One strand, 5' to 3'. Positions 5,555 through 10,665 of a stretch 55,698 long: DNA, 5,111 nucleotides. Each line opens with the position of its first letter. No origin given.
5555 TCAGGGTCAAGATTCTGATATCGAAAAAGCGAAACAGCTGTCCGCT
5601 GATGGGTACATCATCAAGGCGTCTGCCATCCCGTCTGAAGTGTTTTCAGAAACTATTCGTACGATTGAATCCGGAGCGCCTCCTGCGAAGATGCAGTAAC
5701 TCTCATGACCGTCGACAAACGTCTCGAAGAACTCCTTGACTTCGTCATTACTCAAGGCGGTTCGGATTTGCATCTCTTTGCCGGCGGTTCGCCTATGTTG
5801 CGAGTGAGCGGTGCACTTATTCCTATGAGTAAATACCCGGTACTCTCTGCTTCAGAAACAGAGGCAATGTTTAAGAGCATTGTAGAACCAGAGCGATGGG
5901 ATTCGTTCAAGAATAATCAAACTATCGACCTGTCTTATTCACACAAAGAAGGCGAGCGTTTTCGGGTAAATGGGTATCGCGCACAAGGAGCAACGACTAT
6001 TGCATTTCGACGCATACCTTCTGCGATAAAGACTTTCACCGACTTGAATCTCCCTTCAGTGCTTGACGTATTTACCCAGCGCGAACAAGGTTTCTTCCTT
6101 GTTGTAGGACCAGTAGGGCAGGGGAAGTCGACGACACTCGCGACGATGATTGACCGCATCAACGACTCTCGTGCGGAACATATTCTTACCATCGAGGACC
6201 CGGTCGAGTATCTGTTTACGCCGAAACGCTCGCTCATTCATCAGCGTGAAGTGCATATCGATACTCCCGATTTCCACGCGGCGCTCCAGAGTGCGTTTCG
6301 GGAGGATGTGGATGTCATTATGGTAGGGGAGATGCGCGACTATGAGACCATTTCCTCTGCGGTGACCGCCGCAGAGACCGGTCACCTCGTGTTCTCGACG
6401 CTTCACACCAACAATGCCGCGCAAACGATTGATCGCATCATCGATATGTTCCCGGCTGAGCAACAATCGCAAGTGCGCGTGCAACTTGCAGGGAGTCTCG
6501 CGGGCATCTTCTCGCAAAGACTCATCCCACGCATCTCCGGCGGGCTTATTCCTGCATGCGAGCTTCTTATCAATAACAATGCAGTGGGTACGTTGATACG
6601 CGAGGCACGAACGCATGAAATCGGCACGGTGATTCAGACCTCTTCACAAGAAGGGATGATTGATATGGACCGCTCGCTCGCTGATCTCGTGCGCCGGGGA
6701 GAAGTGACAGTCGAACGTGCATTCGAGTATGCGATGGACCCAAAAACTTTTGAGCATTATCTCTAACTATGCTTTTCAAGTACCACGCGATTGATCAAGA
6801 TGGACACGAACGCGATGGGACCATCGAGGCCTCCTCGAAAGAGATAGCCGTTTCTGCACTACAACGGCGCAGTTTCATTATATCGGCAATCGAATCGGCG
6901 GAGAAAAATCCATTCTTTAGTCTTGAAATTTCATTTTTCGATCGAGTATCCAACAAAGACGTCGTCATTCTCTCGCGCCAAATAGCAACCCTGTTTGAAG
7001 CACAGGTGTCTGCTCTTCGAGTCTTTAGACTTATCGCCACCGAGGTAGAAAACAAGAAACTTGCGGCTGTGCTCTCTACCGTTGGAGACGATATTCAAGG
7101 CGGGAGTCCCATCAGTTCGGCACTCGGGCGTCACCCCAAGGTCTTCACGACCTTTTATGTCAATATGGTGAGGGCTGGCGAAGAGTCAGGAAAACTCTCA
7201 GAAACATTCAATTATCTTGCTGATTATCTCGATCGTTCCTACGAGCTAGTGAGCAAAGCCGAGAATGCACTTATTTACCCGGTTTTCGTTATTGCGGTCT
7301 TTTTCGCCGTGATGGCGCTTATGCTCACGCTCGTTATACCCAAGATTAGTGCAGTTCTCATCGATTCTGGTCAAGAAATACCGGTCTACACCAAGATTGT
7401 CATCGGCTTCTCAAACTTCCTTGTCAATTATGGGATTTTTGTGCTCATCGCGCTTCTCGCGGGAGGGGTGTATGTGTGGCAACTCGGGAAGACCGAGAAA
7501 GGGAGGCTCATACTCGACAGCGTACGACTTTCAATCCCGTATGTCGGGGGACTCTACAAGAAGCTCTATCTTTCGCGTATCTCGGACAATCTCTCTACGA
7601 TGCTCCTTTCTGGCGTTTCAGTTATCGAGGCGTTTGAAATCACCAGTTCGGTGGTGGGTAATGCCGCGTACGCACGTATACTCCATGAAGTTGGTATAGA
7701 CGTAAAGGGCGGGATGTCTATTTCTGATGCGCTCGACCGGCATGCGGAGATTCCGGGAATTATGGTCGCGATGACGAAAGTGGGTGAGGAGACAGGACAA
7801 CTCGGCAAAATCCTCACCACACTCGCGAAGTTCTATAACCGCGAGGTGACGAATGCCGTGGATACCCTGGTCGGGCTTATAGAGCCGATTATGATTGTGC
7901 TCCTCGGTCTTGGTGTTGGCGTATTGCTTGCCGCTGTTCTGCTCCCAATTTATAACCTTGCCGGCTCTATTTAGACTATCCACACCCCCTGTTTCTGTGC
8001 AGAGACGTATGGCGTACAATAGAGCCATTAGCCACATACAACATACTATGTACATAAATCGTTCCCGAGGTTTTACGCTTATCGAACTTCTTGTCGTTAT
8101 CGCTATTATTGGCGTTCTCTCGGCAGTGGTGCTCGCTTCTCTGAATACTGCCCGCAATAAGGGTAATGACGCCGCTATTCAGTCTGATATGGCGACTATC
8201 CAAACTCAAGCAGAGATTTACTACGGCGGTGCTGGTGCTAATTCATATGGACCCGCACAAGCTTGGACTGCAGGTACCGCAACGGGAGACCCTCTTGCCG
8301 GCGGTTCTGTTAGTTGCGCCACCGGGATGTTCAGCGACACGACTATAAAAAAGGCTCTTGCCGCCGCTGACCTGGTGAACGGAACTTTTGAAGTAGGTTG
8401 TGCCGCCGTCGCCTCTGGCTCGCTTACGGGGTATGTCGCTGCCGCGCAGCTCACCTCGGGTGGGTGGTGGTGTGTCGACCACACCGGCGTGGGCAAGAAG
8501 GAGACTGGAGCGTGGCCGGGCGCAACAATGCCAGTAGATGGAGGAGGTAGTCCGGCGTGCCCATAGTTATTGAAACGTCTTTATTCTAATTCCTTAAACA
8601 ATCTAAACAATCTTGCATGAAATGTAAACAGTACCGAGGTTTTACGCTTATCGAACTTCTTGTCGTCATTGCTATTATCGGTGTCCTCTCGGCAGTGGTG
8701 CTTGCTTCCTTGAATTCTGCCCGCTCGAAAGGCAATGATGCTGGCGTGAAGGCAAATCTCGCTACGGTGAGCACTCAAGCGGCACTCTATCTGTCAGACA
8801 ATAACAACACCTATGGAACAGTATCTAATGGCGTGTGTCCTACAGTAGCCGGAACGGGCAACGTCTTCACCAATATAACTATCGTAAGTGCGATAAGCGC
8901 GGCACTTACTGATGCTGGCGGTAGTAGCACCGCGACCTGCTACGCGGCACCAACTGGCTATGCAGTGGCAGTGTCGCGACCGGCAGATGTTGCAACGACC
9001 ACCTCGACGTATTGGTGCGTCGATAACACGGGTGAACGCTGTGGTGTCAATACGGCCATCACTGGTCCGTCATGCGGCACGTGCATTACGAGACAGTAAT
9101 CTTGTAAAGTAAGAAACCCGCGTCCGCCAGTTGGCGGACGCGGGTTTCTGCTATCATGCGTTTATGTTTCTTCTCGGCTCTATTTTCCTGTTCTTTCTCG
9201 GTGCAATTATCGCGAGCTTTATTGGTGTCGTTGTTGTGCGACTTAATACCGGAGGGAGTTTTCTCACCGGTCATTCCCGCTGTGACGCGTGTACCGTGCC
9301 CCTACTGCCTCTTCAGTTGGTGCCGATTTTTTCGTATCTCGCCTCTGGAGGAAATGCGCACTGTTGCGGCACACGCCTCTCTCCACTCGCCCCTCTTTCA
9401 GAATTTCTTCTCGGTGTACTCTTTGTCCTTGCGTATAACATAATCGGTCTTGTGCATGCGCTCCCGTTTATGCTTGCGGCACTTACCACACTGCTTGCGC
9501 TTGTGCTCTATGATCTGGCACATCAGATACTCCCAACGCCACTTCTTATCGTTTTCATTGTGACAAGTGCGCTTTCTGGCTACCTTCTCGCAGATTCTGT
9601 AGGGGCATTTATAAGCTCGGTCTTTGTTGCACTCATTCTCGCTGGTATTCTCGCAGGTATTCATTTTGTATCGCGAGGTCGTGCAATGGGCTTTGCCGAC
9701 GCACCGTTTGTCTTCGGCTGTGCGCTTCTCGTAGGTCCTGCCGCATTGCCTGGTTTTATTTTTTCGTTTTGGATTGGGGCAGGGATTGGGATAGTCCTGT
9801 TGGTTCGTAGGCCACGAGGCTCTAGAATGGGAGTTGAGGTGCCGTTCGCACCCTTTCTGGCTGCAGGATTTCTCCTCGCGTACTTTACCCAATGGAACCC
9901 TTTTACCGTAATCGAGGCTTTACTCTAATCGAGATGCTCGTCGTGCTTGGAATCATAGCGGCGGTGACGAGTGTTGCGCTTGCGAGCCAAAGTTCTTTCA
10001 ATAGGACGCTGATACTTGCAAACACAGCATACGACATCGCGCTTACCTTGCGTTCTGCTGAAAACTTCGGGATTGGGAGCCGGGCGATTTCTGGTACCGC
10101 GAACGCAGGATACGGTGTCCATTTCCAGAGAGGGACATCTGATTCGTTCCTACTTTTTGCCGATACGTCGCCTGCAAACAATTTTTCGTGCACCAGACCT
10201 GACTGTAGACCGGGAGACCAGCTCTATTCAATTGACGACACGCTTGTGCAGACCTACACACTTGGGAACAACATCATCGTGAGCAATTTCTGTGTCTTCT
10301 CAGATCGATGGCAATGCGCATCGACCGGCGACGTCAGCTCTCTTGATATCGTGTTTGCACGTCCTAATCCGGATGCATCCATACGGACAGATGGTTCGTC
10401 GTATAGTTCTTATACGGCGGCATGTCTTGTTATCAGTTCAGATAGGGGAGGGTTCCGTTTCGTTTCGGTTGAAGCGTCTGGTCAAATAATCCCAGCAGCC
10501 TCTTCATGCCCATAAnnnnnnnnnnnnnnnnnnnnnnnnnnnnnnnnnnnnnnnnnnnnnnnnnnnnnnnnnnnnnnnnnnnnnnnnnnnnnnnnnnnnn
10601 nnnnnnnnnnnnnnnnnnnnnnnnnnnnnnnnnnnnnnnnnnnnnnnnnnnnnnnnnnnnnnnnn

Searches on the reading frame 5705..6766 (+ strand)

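Call 5: search_protein_families(library=pfam, proteins=[window:5705-6766:+], max_evalue=0.01)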
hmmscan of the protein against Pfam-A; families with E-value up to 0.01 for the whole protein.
window:5705-6766:+ (353 aa): 5 families
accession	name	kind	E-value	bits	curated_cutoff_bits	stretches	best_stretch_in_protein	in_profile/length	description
PF00437.27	T2SSE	-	1.1e-42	146.5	24.9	1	120-287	134-287/370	Type II/IV secretion system protein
PF25199.1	nSTAND_NTPase5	-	0.00056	20.2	34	1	124-173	37-86/145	Novel STAND NTPase 5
PF13401.12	AAA_22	-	0.00057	20.6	27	1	126-157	2-33/130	AAA domain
PF13086.12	AAA_11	-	0.0053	17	27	0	125-161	14-56/257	AAA domain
PF13191.12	AAA_16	-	0.0063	17.5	32.6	1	122-199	19-103/167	AAA ATPase domain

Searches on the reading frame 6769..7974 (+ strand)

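Call 5: search_protein_families(library=pfam, proteins=[window:6769-7974:+], max_evalue=0.01)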
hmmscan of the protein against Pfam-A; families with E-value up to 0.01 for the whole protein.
window:6769-7974:+ (401 aa): 1 family
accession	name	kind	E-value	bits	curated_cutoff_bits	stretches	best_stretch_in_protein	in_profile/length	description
PF00482.28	T2SSF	-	4.8e-56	188.5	25.2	2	69-191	2-125/125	Type II secretion system (T2SS), protein F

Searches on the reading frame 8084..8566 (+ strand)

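Call 42: search_protein_families(library=ncbifam, proteins=[window:8084-8566:+], max_evalue=0.01)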
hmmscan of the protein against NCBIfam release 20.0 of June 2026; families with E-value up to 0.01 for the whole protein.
window:8084-8566:+ (160 aa): 2 families
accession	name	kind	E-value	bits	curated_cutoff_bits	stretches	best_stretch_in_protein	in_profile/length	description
TIGR01708.2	typeII_sec_gspH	equivalog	0.0005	20.1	80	1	1-45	8-49/169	type II secretion system minor pseudopilin GspH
TIGR01710.1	typeII_sec_gspG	equivalog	0.00081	19.4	88.85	1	1-46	7-52/134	type II secretion system major pseudopilin GspG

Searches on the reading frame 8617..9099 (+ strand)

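Call 5: search_protein_families(library=pfam, proteins=[window:8617-9099:+], max_evalue=0.01)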
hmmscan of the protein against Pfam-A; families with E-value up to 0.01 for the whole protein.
window:8617-9099:+ (160 aa): 1 family
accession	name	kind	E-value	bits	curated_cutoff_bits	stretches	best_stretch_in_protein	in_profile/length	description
PF07963.17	N_methyl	-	1.4e-09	37.5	21.2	1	4-29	2-27/27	Prokaryotic N-terminal methylation motif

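Call 42: search_protein_families(library=ncbifam, proteins=[window:8617-9099:+], max_evalue=0.01)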
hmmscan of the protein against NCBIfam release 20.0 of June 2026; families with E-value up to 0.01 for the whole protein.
window:8617-9099:+ (160 aa): 11 families
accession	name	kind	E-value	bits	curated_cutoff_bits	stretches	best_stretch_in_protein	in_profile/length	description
NF041775.1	typeIV_PilA_Myxo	equivalog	1.3e-09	38.4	400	1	6-92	10-94/214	type IV pilin protein PilA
TIGR01708.2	typeII_sec_gspH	equivalog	1.3e-09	38.2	80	1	7-40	2-35/169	type II secretion system minor pseudopilin GspH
NF040999.1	pilin_ComGC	equivalog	1.5e-09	37.9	75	1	7-65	2-60/84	competence type IV pilus major pilin ComGC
TIGR01710.1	typeII_sec_gspG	equivalog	2.4e-09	37.3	88.85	1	7-73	1-66/134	type II secretion system major pseudopilin GspG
TIGR02532.1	IV_pilin_GFxxxE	domain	4.1e-08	32.7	16.3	1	7-29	2-24/24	prepilin-type N-terminal cleavage/methylation domain-containing protein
NF007862.0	PRK10574.1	equivalog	2.1e-06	27.9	138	1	5-33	3-31/145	prepilin peptidase-dependent pilin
NF041013.1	T4P_ComGE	equivalog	5.4e-06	26.4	49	1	4-46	1-43/83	competence type IV pilus minor pilin ComGE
TIGR02596.1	TIGR02596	subfamily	2.4e-05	24.5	70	1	9-40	1-32/196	Verru_Chthon cassette protein D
NF007800.0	PRK10506.1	equivalog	0.00022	21.1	158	1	3-31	5-33/163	prepilin peptidase-dependent protein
TIGR01707.1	gspI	equivalog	0.0023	18.4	44.35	1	8-37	1-30/101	type II secretion system minor pseudopilin GspI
TIGR01711.1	gspJ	equivalog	0.0034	17.2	64.85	1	7-36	1-30/192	type II secretion system minor pseudopilin GspJ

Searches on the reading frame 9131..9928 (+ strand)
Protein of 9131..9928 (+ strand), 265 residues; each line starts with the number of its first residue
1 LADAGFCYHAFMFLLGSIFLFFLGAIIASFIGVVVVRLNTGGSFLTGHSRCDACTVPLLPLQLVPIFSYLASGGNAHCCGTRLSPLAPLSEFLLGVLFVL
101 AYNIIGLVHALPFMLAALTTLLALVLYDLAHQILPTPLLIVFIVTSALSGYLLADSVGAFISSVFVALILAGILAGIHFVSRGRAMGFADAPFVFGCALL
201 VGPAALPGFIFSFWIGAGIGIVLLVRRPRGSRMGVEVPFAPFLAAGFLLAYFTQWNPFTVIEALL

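Call 5: search_protein_families(library=pfam, proteins=[window:9131-9928:+], max_evalue=0.01)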
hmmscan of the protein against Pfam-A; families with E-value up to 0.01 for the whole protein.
window:9131-9928:+ (265 aa): 2 families
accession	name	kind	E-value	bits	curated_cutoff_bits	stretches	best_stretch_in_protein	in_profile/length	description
PF06750.18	A24_N_bact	-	2.4e-19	69.6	23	1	23-102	2-81/84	Bacterial Peptidase A24 N-terminal domain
PF01478.23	Peptidase_A24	-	7e-05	23.7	26.5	1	117-219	3-102/104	Type IV leader peptidase family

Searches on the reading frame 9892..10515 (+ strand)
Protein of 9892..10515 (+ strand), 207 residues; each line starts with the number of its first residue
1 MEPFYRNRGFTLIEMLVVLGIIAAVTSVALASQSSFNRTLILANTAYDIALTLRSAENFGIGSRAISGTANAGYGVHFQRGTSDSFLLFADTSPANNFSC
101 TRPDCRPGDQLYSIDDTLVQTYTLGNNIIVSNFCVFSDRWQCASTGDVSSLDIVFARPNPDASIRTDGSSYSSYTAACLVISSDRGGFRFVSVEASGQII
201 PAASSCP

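Call 5: search_protein_families(library=pfam, proteins=[window:9892-10515:+], max_evalue=0.01)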
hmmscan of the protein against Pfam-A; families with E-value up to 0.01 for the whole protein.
window:9892-10515:+ (207 aa): 2 families
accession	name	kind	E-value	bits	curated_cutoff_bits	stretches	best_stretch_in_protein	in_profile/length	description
PF07963.17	N_methyl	-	6.3e-08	32.3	21.2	1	6-30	3-27/27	Prokaryotic N-terminal methylation motif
PF20969.2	MASE11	-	0.0025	18.2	27.3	1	6-70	3-68/168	MASE11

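Call 42: search_protein_families(library=ncbifam, proteins=[window:9892-10515:+], max_evalue=0.01)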
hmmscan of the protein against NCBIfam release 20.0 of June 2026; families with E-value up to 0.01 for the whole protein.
window:9892-10515:+ (207 aa): 11 families
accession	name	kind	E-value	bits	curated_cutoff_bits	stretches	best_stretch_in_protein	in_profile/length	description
TIGR01708.2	typeII_sec_gspH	equivalog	1.3e-07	31.7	80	1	8-58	2-52/169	type II secretion system minor pseudopilin GspH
TIGR02532.1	IV_pilin_GFxxxE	domain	3.3e-07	29.9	16.3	1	8-30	2-24/24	prepilin-type N-terminal cleavage/methylation domain-containing protein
NF041013.1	T4P_ComGE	equivalog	1.7e-05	24.9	49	1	6-32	2-28/83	competence type IV pilus minor pilin ComGE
NF007862.0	PRK10574.1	equivalog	0.00011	22.3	138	1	6-39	3-36/145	prepilin peptidase-dependent pilin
NF007800.0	PRK10506.1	equivalog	0.0002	21.2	158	1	6-49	7-50/163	prepilin peptidase-dependent protein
NF040999.1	pilin_ComGC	equivalog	0.00082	19.5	75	1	8-24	2-18/84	competence type IV pilus major pilin ComGC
NF041775.1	typeIV_PilA_Myxo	equivalog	0.00084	19.4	400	1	6-32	9-35/214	type IV pilin protein PilA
NF040982.1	ComGD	equivalog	0.0012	19.3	70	1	7-35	1-29/139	competence type IV pilus minor pilin ComGD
NF047827.1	T3SSXpsH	equivalog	0.0046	16.7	160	1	8-58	1-51/145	type II secretion system protein XpsH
TIGR02596.1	TIGR02596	subfamily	0.0064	16.6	70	1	10-56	1-47/196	Verru_Chthon cassette protein D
TIGR01707.1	gspI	equivalog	0.0092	16.5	44.35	0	9-35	1-27/101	type II secretion system minor pseudopilin GspI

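Call 44: find_encoding_contigs(protein=window:9892-10515:+, flank=800, max_places=10)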
Protein window:9892-10515:+ (207 aa): no gene with exactly this product is on record in the collection.

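Call 45: find_encoding_contigs(protein=window:9892-10512:+, flank=800, max_places=10)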
Protein seq(207 aa) (207 aa): no gene with exactly this product is on record in the collection.
